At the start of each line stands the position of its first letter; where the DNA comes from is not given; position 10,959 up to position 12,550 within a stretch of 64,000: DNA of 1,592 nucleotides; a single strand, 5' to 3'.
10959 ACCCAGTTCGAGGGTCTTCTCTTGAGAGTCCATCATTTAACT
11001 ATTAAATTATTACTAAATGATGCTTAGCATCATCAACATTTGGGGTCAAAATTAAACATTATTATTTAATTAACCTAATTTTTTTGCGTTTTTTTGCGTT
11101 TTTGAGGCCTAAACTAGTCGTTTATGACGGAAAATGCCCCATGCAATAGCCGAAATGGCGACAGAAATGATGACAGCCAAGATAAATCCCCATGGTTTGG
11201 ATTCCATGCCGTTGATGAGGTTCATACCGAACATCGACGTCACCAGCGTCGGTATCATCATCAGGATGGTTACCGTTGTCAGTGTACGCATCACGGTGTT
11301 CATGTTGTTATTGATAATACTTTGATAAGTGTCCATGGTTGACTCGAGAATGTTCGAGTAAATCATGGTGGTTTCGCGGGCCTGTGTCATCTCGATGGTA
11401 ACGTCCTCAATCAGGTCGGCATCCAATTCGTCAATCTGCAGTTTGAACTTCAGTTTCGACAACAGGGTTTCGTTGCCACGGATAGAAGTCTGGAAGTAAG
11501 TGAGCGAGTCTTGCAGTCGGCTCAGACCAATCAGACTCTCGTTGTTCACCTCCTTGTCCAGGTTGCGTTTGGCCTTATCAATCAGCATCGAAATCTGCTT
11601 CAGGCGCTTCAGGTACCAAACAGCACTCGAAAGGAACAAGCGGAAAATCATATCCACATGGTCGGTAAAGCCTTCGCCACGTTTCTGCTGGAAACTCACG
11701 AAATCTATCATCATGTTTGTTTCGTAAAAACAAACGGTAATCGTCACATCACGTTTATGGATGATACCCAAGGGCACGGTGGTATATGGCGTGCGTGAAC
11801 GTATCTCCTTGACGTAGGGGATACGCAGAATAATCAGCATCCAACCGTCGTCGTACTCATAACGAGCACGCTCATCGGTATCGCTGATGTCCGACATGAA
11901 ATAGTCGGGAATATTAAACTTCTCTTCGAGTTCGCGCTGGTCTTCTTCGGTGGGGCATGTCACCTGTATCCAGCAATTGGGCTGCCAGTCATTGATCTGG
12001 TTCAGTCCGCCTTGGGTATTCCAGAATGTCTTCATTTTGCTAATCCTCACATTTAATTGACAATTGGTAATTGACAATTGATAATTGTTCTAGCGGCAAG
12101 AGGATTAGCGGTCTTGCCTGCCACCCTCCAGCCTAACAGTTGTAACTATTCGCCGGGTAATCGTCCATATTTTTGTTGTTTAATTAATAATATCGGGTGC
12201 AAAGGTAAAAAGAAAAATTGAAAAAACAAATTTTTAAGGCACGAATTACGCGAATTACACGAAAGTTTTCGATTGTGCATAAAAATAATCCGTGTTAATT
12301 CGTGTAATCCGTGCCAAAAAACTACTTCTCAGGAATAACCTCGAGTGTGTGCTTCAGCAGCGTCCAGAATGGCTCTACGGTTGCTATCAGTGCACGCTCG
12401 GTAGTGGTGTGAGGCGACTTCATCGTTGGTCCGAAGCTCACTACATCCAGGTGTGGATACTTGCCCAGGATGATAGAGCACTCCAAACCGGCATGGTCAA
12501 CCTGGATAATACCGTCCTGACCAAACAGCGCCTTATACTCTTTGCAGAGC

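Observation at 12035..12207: Candidate leader-peptide translational switch controlling the Mg2+ transporter corA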

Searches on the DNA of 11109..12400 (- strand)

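Call 3: search_rna_families(source=window, start=11900, end=12400, threshold=evalue, max_evalue=10, show_alignments=3)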
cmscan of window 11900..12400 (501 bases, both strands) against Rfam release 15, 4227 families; matches with E-value up to 10: 10.
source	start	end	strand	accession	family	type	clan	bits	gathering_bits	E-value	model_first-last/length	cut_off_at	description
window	12035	12110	-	RF02874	AS-traG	Gene; antisense;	-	21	58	0.25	1-86/86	no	Antisense to traG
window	12232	12319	-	RF04127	MIR8007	Gene; miRNA;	-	17.5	195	0.62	1-226/226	no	MIR8007 microRNA precursor family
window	12229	12323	-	RF04128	MIR8562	Gene; miRNA;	-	17.2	211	0.91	1-242/242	no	MIR8562 microRNA precursor family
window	12236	12315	-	RF01555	TB9Cs3H1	Gene; snRNA; snoRNA; HACA-box;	-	17.2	45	1.5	1-68/68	no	Trypanosomatid snoRNA TB9Cs3H1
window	12027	12145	-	RF01094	RF_site6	Cis-reg; frameshift_element;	-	16.9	90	8.3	1-118/118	no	Polymerase ribosomal frameshift site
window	12229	12321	-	RF03709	MIR1878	Gene; miRNA;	-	16.8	70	2.9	1-100/100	no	MIR1878 microRNA precursor family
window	12127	12241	-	RF00121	MicC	Gene; sRNA;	-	16.4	90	8.8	1-123/123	no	MicC RNA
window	12224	12329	+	RF00920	MIR444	Gene; miRNA;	-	16.2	110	1.3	1-116/116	no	MIR444 microRNA precursor family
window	11998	12060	-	RF00538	snoCD11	Gene; snRNA; snoRNA; CD-box;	-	15.7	60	5.6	1-75/75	no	Small nucleolar RNA CD11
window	12231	12324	-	RF03229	mir-1297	Gene; miRNA;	-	14.5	84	9.7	1-77/77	no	mir-1297 microRNA precursor family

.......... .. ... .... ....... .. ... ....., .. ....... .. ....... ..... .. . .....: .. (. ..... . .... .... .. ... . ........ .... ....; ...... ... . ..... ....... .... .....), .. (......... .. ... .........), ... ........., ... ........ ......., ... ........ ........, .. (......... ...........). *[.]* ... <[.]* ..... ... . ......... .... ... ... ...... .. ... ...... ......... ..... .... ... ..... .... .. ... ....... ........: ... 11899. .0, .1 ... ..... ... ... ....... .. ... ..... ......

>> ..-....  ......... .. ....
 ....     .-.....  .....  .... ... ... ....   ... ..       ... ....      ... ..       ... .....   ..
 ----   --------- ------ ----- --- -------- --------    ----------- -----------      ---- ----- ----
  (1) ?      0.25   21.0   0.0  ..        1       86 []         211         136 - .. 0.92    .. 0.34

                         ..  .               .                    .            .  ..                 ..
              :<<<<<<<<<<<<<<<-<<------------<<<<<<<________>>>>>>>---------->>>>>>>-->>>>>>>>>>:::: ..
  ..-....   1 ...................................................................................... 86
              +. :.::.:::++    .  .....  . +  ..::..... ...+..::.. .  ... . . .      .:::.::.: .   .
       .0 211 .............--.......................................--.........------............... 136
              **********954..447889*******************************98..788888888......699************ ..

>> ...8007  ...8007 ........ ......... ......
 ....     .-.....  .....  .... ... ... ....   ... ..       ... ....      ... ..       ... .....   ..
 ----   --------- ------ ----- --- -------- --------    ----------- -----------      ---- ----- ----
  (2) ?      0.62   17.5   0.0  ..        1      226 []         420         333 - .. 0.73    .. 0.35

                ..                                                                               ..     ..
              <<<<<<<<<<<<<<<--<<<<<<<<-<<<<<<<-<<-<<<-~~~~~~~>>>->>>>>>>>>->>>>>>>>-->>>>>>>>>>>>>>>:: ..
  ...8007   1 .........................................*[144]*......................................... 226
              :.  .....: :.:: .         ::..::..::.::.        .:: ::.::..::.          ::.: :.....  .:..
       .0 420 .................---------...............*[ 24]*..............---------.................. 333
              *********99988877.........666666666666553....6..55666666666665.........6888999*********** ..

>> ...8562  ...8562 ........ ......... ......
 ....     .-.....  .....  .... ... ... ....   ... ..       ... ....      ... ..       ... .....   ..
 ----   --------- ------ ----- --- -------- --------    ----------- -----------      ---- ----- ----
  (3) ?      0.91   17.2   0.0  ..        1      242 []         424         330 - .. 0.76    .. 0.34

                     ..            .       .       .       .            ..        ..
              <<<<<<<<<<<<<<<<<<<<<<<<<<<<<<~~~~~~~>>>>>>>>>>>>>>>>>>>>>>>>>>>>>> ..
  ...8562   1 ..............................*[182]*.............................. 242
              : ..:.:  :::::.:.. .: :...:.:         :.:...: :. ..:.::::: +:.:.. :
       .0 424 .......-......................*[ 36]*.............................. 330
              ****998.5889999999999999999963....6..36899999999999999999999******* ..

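Call 69: search_rna_families(sources=[L085, L097, L101, L126, L161, L190, L201, L211, L212], threshold=gathering)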
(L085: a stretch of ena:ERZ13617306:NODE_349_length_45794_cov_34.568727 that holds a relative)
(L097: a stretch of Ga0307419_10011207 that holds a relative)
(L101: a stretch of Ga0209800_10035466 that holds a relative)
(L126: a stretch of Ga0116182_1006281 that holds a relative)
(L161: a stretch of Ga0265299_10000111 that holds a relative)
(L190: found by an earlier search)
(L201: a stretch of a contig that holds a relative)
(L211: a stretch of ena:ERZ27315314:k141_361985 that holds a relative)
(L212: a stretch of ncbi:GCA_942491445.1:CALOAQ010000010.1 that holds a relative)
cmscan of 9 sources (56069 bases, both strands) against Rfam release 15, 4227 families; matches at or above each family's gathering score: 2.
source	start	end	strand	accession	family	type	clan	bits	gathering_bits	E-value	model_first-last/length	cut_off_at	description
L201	9672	10069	-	RF00023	tmRNA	Gene;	CL00001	149.3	47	9.5e-59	1-374/374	no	transfer-messenger RNA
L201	80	150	+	RF00005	tRNA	Gene; tRNA;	CL00001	54.1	29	6.7e-09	1-71/71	no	tRNA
